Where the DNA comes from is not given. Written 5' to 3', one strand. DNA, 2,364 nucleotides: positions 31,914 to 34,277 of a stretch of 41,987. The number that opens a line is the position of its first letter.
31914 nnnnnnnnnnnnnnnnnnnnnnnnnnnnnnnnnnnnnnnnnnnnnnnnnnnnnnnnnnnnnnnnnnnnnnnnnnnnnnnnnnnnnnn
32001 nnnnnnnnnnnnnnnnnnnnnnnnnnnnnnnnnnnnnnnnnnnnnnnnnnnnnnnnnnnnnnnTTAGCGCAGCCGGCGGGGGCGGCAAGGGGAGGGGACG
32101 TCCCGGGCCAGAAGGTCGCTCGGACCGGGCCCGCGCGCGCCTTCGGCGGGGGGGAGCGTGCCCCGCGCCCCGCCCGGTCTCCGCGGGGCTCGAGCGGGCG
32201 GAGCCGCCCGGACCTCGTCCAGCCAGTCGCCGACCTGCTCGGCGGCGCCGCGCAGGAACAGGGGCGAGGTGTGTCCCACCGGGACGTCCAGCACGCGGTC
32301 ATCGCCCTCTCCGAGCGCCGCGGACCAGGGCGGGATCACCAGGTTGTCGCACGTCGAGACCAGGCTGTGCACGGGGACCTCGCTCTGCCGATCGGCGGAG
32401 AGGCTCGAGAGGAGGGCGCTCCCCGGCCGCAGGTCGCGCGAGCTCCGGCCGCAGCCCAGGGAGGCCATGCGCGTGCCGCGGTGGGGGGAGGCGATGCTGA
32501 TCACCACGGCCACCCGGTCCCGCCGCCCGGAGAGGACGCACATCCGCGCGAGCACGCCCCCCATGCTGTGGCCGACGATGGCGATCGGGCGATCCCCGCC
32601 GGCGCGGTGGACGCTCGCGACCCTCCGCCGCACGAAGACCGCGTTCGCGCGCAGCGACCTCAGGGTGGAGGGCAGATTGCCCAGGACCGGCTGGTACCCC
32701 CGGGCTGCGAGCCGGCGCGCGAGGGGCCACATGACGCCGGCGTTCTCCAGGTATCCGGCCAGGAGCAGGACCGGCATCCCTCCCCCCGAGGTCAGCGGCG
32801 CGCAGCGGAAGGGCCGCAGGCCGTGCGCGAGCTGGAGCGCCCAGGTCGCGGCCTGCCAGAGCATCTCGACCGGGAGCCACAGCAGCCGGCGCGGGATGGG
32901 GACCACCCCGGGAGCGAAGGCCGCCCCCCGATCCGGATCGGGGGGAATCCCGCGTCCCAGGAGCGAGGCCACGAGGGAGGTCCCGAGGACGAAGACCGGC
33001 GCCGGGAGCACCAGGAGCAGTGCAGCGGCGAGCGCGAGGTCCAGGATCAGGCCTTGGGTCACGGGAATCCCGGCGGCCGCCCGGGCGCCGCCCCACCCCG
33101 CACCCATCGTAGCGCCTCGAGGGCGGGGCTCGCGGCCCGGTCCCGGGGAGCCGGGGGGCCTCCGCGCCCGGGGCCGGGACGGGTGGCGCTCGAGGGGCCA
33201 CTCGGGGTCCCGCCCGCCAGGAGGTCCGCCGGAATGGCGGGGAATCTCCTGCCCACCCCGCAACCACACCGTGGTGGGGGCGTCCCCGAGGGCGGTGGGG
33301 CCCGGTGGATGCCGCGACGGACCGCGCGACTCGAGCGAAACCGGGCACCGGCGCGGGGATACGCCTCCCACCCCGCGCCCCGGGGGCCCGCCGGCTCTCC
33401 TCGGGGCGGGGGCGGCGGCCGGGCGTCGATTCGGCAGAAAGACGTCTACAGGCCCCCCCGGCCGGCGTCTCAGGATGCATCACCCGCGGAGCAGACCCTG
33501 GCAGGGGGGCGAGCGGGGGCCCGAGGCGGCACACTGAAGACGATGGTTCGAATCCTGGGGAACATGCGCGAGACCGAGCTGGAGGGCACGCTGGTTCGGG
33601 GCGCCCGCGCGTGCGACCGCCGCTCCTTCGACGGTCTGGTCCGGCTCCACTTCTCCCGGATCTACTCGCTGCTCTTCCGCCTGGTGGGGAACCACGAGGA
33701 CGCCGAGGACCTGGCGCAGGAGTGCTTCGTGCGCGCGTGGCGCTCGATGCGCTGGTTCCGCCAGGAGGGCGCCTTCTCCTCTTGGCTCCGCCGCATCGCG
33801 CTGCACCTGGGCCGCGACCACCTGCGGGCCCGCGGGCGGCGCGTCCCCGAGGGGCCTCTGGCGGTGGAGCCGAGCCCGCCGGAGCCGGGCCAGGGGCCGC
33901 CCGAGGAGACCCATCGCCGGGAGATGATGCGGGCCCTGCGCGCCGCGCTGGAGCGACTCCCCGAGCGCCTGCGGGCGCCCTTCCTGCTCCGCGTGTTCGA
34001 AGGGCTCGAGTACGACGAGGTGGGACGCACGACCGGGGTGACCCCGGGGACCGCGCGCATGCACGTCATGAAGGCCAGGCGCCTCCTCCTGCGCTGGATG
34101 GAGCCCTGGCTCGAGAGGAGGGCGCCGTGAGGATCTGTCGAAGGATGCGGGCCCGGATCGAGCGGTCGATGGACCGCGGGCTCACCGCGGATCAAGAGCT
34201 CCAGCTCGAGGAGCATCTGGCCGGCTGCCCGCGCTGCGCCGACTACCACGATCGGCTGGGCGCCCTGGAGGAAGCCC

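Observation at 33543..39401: ECF sigma / ZAS–TM–HEAT anti-sigma / secreted 597-aa unknown protein / secreted HEAT–vWA protein module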

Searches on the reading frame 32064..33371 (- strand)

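Call 10: search_protein_families(library=pfam, proteins=[window:32064-33371:-], max_evalue=0.01)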
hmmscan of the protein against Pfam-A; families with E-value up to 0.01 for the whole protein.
window:32064-33371:- (435 aa): 7 families
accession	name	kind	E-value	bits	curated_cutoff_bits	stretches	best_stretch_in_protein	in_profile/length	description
PF00561.26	Abhydrolase_1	-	4.1e-08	33.6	25.8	1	200-296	2-105/245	alpha/beta hydrolase fold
PF07819.20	PGAP1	-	3.1e-07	30.8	24.3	1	259-301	89-133/233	PGAP1-like alpha/beta domain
PF12146.15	Hydrolase_4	-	4.8e-05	23.2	27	1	253-295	68-109/239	Serine aminopeptidase, S33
PF01674.24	Lipase_2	-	6.4e-05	23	20.3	1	247-345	61-178/219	Lipase (class 2)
PF12695.13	Abhydrolase_5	-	0.00014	22.1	27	1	215-295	16-89/164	Alpha/beta hydrolase family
PF02089.21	Palm_thioest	-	0.00052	20.2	26.8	1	259-302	71-115/254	Palmitoyl protein thioesterase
PF05057.20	DUF676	-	0.00099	19.1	20.3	1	261-303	78-131/217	Putative serine esterase (DUF676)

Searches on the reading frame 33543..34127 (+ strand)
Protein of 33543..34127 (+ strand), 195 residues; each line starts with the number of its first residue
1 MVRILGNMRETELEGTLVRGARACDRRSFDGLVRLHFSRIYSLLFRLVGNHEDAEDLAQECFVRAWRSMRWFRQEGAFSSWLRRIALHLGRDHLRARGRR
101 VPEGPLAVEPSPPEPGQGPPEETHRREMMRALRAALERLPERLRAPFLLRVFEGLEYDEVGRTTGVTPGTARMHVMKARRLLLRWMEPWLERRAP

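Call 7: search_protein_families(library=pfam, proteins=[window:33543-34127:+], max_evalue=1)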
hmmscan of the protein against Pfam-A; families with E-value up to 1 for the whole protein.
window:33543-34127:+ (195 aa): 4 families
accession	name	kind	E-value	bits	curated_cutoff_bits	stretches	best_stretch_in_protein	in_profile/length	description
PF04542.20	Sigma70_r2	-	1.6e-17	63.5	24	1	32-100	1-71/71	Sigma-70 region 2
PF08281.18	Sigma70_r4_2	-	1.6e-14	53.7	25.7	1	130-182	2-54/54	Sigma-70, region 4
PF04545.22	Sigma70_r4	-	1e-06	28.6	24.1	1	135-180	1-46/50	Sigma-70, region 4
PF07638.17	Sigma70_ECF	-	0.087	13.1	21.1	1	122-180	116-177/185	ECF sigma factor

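Call 8: search_protein_families(library=ncbifam, proteins=[window:33543-34127:+], max_evalue=1)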
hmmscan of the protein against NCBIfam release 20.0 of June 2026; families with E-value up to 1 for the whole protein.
window:33543-34127:+ (195 aa): 97 families (the best 25 are shown)
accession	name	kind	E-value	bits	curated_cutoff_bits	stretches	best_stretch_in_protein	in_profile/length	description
TIGR02939.1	RpoE_Sigma70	equivalog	8.3e-31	107.5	236.15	1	10-188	3-188/190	RNA polymerase sigma factor RpoE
NF007229.0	PRK09647.1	equivalog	3.5e-30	105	265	1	11-183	26-199/220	RNA polymerase sigma factor SigE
NF004113.0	PRK05602.1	equivalog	2.7e-28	99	208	1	9-182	27-197/211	RNA polymerase sigma factor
NF008888.0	PRK11922.1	equivalog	4.3e-27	95.2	204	1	10-184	13-194/231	RNA polymerase sigma factor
NF009166.1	PRK12513.1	equivalog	6.4e-26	91.3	206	1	11-172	6-172/193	RNA polymerase sigma factor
TIGR02983.1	SigE-fam_strep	subfamily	1.9e-25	89.6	141.55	1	26-183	5-155/162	SigE family RNA polymerase sigma factor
TIGR02937.1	sigma70-ECF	superfamily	5.3e-25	88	42.9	1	28-184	2-163/165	sigma-70 family RNA polymerase sigma factor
NF007223.0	PRK09641.1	equivalog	2.5e-23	82.9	209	1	16-185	7-183/187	RNA polymerase sigma factor SigW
NF007225.0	PRK09643.1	equivalog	4.4e-23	82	190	1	17-188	17-184/204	RNA polymerase sigma factor SigM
NF007216.0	PRK09638.1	equivalog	4.3e-22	78.7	194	1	14-186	5-174/180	RNA polymerase sigma factor SigY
TIGR02948.1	SigW_bacill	equivalog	2.9e-21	76.4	243.1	1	16-185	7-183/187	RNA polymerase sigma factor SigW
NF009171.0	PRK12518.1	equivalog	1.5e-20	73.8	208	1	10-187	10-185/191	RNA polymerase sigma factor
NF009176.0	PRK12524.1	equivalog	4.4e-20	72.3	264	1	31-164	30-162/196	RNA polymerase sigma factor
NF058625.1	sigma_PG0214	equivalog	8.5e-20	71.1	130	1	37-184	14-159/170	GFO_1088 family ECF-type sigma factor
TIGR02985.1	Sig70_bacteroi1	subfamily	2.9e-19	69.9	126.4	1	28-182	2-158/162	RNA polymerase sigma-70 factor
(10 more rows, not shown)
